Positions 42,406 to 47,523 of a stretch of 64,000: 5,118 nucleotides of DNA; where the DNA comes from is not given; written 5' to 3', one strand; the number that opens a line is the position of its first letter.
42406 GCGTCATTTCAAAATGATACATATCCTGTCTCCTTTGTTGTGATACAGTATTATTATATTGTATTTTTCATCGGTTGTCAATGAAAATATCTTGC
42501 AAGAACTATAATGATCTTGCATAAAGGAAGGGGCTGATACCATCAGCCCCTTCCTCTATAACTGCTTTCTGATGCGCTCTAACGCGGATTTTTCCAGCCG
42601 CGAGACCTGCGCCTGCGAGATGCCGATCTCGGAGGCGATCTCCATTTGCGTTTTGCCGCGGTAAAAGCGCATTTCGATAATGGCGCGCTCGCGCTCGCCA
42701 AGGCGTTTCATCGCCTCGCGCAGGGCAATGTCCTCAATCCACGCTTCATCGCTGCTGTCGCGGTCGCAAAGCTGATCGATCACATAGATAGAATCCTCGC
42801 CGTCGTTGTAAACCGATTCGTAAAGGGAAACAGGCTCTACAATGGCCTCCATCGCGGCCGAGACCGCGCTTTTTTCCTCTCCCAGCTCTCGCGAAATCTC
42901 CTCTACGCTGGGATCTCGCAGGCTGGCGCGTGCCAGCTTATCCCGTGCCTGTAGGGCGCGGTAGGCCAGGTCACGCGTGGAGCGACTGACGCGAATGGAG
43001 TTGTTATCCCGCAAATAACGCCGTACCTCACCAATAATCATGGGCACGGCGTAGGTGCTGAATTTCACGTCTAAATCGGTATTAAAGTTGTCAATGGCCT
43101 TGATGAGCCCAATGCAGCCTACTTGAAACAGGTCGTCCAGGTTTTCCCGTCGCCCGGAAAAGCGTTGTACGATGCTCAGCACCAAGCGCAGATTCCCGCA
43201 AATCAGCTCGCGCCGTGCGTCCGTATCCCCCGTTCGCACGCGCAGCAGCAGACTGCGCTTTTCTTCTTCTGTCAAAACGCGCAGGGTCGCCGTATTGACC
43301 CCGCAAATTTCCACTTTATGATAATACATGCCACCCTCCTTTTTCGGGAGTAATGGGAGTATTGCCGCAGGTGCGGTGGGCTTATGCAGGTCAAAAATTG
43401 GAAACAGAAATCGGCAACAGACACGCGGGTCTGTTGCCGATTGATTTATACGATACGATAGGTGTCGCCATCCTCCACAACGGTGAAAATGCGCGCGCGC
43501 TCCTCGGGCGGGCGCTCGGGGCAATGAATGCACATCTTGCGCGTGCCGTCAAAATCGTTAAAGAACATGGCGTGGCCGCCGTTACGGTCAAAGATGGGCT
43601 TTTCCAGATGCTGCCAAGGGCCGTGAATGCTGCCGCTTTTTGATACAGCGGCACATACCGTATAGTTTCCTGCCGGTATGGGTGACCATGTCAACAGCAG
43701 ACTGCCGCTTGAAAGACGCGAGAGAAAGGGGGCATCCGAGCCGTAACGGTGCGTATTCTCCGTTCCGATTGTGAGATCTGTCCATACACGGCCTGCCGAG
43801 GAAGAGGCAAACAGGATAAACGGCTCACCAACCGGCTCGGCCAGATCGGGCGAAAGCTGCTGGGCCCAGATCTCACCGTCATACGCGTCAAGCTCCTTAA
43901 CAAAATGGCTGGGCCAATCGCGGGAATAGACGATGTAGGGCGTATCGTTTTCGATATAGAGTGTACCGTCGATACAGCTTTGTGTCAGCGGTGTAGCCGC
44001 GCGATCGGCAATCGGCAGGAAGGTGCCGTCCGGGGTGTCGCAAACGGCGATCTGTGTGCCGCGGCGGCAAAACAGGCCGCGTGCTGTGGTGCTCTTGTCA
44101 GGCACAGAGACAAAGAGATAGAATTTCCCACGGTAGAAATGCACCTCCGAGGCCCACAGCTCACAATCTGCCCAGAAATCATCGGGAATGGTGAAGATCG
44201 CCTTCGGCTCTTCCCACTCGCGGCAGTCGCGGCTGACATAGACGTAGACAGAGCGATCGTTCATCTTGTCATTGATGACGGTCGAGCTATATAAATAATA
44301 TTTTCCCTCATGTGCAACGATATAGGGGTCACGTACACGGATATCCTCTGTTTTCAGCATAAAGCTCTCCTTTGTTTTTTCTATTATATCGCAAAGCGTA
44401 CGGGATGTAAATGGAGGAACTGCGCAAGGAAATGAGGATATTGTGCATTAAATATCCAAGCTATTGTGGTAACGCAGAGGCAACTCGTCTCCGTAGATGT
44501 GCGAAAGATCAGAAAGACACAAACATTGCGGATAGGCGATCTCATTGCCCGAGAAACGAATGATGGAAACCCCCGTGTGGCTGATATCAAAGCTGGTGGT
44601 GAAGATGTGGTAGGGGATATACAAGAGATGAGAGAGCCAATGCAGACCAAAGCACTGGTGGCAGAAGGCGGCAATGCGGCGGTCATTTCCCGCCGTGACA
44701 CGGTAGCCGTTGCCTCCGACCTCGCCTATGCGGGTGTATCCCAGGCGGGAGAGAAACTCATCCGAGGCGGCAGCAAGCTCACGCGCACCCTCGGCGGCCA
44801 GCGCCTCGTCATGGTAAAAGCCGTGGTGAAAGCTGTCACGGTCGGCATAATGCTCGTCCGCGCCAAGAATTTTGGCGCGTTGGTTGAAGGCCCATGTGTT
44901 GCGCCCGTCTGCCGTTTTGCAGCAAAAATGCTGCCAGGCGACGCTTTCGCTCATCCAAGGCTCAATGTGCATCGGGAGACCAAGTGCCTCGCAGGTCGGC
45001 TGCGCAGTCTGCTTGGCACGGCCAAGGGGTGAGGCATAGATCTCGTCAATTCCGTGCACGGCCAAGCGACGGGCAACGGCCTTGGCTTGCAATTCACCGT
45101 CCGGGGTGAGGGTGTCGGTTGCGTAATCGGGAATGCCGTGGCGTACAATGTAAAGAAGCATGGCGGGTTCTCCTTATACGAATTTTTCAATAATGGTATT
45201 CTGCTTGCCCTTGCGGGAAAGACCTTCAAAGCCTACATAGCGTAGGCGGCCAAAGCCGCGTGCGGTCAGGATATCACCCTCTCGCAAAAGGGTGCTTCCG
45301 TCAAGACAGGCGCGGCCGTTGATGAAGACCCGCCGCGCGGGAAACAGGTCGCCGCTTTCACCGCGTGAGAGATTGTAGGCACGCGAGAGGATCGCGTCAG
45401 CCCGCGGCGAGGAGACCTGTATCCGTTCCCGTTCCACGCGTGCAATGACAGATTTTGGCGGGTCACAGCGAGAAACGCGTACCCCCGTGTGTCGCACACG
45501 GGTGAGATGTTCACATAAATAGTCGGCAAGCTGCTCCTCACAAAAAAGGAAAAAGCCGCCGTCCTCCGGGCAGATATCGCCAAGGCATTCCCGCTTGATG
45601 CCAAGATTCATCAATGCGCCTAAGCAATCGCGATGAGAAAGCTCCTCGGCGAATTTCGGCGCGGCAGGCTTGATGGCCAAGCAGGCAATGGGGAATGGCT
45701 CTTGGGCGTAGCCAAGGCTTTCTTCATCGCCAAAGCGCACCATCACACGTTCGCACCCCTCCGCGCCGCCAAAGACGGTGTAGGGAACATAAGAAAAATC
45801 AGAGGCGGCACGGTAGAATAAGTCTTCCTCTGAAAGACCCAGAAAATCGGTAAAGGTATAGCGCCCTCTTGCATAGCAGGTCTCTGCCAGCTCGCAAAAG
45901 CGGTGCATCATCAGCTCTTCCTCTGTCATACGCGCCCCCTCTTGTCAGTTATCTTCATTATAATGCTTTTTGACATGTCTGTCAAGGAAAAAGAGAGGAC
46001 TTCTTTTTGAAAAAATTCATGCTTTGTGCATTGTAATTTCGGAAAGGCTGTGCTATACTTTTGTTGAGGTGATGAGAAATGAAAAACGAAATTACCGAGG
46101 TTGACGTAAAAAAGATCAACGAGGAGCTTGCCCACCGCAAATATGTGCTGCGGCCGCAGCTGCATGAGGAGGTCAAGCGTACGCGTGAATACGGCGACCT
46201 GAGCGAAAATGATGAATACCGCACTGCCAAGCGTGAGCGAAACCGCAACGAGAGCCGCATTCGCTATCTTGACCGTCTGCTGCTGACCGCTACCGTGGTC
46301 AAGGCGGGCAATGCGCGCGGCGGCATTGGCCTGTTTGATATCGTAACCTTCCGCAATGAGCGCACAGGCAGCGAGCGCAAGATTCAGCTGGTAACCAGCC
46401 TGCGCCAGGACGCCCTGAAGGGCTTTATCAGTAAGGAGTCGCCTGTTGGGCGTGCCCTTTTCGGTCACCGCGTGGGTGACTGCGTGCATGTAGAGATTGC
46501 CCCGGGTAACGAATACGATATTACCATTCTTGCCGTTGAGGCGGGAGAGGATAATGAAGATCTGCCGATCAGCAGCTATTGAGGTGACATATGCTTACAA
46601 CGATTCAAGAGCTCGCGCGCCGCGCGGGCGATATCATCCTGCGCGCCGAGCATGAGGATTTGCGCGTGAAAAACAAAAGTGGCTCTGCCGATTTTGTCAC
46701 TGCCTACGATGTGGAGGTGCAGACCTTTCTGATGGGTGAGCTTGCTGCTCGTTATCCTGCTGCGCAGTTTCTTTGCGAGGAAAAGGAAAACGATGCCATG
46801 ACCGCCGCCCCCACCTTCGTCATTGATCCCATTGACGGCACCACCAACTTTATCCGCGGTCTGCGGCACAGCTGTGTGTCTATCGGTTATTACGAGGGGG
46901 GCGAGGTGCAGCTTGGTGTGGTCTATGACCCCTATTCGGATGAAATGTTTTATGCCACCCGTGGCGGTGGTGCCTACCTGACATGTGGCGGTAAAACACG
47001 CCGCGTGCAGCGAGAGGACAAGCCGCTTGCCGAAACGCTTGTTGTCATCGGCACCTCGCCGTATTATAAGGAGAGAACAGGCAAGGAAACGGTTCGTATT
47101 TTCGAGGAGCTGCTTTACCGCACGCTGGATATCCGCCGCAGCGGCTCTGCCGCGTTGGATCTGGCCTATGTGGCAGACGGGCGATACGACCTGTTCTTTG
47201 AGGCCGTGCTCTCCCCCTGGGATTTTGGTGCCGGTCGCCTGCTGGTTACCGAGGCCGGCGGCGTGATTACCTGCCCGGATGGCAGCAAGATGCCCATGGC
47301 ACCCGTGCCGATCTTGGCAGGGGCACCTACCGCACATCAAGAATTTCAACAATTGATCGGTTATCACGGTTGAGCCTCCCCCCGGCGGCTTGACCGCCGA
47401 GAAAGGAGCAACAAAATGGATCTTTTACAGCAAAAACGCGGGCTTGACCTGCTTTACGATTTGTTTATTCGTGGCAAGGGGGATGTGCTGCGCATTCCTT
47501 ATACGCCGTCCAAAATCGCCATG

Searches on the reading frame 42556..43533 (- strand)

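Call 28: search_protein_families(library=pfam, proteins=[window:42556-43533:-], max_evalue=0.001)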
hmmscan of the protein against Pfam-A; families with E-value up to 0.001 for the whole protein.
window:42556-43533:- (325 aa): 5 families
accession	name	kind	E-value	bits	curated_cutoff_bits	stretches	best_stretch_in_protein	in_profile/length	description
PF04542.20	Sigma70_r2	-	1.1e-17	64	24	1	114-178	5-69/71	Sigma-70 region 2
PF04545.22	Sigma70_r4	-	4.7e-15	55.3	24.1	1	274-323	1-50/50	Sigma-70, region 4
PF04539.22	Sigma70_r3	-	9.3e-07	29.3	25.3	1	192-246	5-59/78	Sigma-70 region 3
PF08281.18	Sigma70_r4_2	-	1.2e-06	28.5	25.7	1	270-312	3-45/54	Sigma-70, region 4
PF16509.11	KORA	-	0.00013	22.6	26.7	1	271-321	9-58/84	TrfB plasmid transcriptional repressor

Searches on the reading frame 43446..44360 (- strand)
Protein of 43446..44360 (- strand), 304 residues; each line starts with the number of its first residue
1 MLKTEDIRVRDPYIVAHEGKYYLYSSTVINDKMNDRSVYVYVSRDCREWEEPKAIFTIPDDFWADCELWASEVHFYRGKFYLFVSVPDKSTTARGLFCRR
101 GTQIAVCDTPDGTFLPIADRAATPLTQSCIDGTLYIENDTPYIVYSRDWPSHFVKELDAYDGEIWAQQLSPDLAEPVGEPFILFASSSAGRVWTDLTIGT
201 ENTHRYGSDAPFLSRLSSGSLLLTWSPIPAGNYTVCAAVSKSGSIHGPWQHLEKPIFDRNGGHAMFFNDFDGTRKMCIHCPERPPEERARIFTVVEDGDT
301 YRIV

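Call 28: search_protein_families(library=pfam, proteins=[window:43446-44360:-], max_evalue=0.001)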
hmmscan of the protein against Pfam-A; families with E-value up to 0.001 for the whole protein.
window:43446-44360:- (304 aa): 1 family
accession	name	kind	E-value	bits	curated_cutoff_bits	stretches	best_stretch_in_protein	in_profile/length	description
PF04616.20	Glyco_hydro_43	-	3.7e-26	92.6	32.2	1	8-283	9-264/288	Glycosyl hydrolases family 43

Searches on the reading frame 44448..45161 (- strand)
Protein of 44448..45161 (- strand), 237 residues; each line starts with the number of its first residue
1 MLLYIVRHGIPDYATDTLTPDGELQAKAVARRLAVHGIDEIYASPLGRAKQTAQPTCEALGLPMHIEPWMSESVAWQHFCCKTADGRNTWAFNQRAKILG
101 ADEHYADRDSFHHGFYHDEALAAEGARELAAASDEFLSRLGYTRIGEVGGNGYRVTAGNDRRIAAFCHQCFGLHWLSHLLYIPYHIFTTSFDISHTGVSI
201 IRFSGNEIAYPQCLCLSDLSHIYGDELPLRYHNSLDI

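Call 28: search_protein_families(library=pfam, proteins=[window:44448-45161:-], max_evalue=0.001)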
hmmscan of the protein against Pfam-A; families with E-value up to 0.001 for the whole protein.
window:44448-45161:- (237 aa): 1 family
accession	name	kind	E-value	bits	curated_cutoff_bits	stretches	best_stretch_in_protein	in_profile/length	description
PF00300.27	His_Phos_1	-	5.6e-18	65.7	21.7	1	3-72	1-79/194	Histidine phosphatase superfamily (branch 1)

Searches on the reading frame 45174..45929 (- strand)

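Call 28: search_protein_families(library=pfam, proteins=[window:45174-45929:-], max_evalue=0.001)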
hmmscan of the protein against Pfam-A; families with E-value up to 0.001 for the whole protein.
window:45174-45929:- (251 aa): 1 family
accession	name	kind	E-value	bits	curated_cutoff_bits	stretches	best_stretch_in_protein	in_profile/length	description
PF17774.7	YlmH_RBD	-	2.6e-15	56.9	23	1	77-155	4-80/84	Putative RNA-binding domain in YlmH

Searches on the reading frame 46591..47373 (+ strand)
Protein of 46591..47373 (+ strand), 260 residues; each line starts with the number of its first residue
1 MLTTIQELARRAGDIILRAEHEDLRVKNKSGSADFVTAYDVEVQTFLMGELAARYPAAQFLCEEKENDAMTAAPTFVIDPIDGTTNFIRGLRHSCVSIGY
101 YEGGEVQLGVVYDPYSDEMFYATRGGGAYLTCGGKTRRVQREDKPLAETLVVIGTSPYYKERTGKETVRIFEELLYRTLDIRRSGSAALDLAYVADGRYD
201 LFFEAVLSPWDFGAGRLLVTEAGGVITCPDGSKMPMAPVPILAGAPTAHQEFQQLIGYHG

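Call 28: search_protein_families(library=pfam, proteins=[window:46591-47373:+], max_evalue=0.001)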
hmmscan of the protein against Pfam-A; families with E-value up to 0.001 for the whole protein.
window:46591-47373:+ (260 aa): 1 family
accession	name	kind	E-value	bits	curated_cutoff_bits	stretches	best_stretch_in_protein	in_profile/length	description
PF00459.30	Inositol_P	-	1.3e-60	205.6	27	1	3-249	7-259/271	Inositol monophosphatase family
